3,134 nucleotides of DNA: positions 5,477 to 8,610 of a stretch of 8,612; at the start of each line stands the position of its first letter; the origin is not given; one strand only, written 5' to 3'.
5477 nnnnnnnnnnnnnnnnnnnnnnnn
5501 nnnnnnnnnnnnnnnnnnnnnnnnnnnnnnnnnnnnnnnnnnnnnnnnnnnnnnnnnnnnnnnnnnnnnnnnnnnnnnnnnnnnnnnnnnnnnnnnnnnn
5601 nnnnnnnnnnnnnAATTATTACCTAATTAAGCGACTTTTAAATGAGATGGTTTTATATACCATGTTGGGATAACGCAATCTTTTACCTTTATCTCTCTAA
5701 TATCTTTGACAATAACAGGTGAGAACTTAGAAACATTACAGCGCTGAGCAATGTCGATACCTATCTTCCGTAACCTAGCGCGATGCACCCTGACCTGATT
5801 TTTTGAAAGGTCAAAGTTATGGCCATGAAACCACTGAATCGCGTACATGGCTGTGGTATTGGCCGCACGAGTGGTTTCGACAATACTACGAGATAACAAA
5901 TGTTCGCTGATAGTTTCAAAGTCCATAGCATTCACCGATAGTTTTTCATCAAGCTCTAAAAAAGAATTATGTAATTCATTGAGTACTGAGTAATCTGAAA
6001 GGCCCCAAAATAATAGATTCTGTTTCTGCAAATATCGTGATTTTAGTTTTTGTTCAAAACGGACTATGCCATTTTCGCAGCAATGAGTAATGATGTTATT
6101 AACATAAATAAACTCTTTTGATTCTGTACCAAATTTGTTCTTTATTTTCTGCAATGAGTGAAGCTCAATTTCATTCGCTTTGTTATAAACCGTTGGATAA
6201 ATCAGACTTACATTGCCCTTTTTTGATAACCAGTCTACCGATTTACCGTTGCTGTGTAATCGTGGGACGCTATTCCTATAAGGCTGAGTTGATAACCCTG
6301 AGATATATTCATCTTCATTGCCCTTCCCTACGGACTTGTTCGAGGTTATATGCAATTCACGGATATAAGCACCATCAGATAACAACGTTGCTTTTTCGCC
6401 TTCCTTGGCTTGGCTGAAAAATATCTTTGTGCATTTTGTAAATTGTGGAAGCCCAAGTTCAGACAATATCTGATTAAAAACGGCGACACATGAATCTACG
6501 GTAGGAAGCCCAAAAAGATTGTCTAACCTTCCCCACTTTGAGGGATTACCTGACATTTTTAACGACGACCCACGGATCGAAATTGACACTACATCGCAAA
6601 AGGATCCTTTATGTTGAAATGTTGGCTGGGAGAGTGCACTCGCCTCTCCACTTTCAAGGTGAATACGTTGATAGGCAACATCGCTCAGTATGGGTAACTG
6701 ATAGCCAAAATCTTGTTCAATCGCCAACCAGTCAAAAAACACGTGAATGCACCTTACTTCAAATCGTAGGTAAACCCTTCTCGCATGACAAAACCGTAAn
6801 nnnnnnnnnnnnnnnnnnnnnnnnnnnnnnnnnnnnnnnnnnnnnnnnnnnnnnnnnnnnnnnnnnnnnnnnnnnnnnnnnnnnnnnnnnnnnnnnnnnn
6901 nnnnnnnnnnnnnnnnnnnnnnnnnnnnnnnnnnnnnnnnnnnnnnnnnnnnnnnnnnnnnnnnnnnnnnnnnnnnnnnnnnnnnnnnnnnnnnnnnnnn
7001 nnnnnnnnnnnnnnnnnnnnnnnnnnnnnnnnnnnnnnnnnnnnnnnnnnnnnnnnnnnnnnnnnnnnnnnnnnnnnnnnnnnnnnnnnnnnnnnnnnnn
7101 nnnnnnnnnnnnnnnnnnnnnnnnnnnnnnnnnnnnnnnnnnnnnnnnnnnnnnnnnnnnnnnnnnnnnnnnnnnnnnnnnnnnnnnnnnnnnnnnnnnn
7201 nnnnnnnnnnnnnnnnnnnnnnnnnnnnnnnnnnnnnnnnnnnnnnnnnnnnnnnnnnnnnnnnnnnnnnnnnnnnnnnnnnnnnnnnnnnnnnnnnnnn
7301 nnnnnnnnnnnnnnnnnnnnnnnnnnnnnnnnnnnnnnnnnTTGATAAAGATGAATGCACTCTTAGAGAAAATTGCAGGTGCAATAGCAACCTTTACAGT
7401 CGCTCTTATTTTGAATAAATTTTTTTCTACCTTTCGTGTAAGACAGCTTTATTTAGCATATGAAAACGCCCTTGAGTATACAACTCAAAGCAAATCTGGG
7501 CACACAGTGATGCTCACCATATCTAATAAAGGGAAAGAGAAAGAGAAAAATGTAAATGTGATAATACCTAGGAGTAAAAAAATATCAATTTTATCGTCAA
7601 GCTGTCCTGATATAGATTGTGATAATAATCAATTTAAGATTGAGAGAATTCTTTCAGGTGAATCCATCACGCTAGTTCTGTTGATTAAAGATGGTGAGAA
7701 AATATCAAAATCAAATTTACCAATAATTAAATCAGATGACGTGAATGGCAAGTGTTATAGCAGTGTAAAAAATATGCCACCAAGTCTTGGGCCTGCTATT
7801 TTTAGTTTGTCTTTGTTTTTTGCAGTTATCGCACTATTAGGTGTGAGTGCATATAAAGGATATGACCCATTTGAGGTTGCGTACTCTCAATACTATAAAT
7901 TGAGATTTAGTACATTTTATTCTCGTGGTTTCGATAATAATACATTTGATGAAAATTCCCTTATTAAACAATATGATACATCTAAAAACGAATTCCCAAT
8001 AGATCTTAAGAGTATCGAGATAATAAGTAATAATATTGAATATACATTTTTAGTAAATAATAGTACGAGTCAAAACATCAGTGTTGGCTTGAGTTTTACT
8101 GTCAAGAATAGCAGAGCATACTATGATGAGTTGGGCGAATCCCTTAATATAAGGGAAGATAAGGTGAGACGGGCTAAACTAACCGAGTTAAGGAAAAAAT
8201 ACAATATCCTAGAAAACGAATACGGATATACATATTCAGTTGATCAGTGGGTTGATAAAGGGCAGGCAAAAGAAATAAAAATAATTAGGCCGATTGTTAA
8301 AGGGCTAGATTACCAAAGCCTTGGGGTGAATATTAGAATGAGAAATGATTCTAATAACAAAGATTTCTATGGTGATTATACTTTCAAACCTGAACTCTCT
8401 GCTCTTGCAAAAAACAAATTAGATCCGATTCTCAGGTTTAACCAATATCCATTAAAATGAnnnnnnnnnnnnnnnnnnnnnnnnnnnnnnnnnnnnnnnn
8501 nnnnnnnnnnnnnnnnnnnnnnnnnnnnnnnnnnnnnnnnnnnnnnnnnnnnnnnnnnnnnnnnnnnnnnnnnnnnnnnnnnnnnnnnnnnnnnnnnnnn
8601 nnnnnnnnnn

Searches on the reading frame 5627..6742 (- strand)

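Call 9: search_protein_families(library=pfam, proteins=[window:5627-6742:-], max_evalue=0.01)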
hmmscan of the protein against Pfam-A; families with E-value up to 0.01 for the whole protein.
window:5627-6742:- (371 aa): 2 families
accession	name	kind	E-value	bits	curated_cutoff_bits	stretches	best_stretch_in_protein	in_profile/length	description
PF05155.20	G2P_X_C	-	2e-25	89.6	25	1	283-366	2-86/88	Replication-associated protein G2P C-terminal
PF05144.20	Phage_CRI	-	4.7e-06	26.9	21.7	1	58-244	63-224/232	Replication-associated protein G2P N-terminal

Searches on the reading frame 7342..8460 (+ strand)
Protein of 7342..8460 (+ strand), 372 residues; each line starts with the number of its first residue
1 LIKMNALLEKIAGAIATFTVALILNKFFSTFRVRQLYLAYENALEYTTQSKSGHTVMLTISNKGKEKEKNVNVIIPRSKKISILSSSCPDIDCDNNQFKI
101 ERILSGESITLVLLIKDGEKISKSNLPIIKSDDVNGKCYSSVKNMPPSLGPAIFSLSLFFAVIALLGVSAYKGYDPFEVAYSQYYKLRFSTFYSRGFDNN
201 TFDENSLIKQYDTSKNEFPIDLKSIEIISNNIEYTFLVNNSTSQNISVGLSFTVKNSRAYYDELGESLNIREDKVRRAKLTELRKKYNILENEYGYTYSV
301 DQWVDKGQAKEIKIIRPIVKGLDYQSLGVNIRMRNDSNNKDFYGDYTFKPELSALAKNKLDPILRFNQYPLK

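Call 9: search_protein_families(library=pfam, proteins=[window:7342-8460:+], max_evalue=0.01)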
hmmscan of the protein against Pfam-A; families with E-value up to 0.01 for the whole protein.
window:7342-8460:+ (372 aa): 0 families

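Call 22: find_related_loci(query=A1, collection=genome_contigs, flank=10000)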
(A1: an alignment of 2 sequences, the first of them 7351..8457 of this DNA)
Query A1 (369 aa) in genome_contigs; peptide patterns used: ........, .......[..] (x = any residue, [..] = any of these).
119 stretches matched a pattern, but none encodes a relative of the query by tblastn (E <= 1e-3).

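Call 23: find_related_loci(query=A1, collection=viral_contigs, flank=10000)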
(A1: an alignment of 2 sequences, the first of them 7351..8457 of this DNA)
Query A1 (369 aa) in viral_contigs; peptide patterns used: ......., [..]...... (x = any residue, [..] = any of these).
599 stretches matched a pattern (row limit reached: there are more); 1 encode a relative of the query (tblastn E <= 1e-3); 1 distinct loci.
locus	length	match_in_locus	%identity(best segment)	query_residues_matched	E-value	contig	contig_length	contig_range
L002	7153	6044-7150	61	1-369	8e-159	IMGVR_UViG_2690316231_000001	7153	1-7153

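Call 30: find_encoding_contigs(protein=window:7351-8460:+, flank=10000, max_places=10)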
Protein window:7351-8460:+ (369 aa): 4 contigs read that carry it; 3 places shown.
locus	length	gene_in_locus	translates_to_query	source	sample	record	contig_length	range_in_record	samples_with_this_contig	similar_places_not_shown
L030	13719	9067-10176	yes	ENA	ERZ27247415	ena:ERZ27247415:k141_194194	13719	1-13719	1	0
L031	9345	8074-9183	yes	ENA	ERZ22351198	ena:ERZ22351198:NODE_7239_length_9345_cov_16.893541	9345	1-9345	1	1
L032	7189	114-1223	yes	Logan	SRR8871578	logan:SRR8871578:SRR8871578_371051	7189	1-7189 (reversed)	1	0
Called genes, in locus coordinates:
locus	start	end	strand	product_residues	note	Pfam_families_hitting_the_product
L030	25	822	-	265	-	PF00106:adh_short, PF08659:KR, PF13561:adh_short_C2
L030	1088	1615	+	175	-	-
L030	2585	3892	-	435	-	PF21305:type_II_gspD_N0, PF03958:Secretin_N (weak), PF00263:Secretin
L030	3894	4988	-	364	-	PF05707:Zot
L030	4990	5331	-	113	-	PF17537:DUF5455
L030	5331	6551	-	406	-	PF21443:G3P_pilus-bind, PF05357:Phage_Coat_A (faint)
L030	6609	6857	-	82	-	PF19199:Phage_coatGP8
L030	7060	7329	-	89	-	PF02303:Phage_DNA_bind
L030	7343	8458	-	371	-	PF05144:Phage_CRI (faint), PF05155:G2P_X_C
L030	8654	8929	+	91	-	-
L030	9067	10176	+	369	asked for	-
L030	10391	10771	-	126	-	PF14534:DUF4440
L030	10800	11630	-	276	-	PF22200:ExsA_N (weak), PF12833:HTH_18, PF00165:HTH_AraC (weak)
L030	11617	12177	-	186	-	PF01161:PBP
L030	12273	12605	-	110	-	PF07377:DUF1493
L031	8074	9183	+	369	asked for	-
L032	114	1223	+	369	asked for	-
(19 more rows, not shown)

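Call 60: search_protein_families(library=phrogs, proteins=[window:7351-8460:+], max_evalue=0.01)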
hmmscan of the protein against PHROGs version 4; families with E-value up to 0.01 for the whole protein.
window:7351-8460:+ (369 aa): 1 family
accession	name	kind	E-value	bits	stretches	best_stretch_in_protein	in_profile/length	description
phrog_17621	-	unknown function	4.2e-135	451.4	1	1-358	1-361/363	-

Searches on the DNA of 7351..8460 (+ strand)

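Call 59: search_dna_similar(query=L030:1-1782:+, collection=ecoli_genomes, mode=distant, max_rows=5)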
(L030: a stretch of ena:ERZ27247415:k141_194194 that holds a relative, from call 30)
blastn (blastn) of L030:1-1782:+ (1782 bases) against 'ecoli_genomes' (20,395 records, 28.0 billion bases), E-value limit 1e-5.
No match.
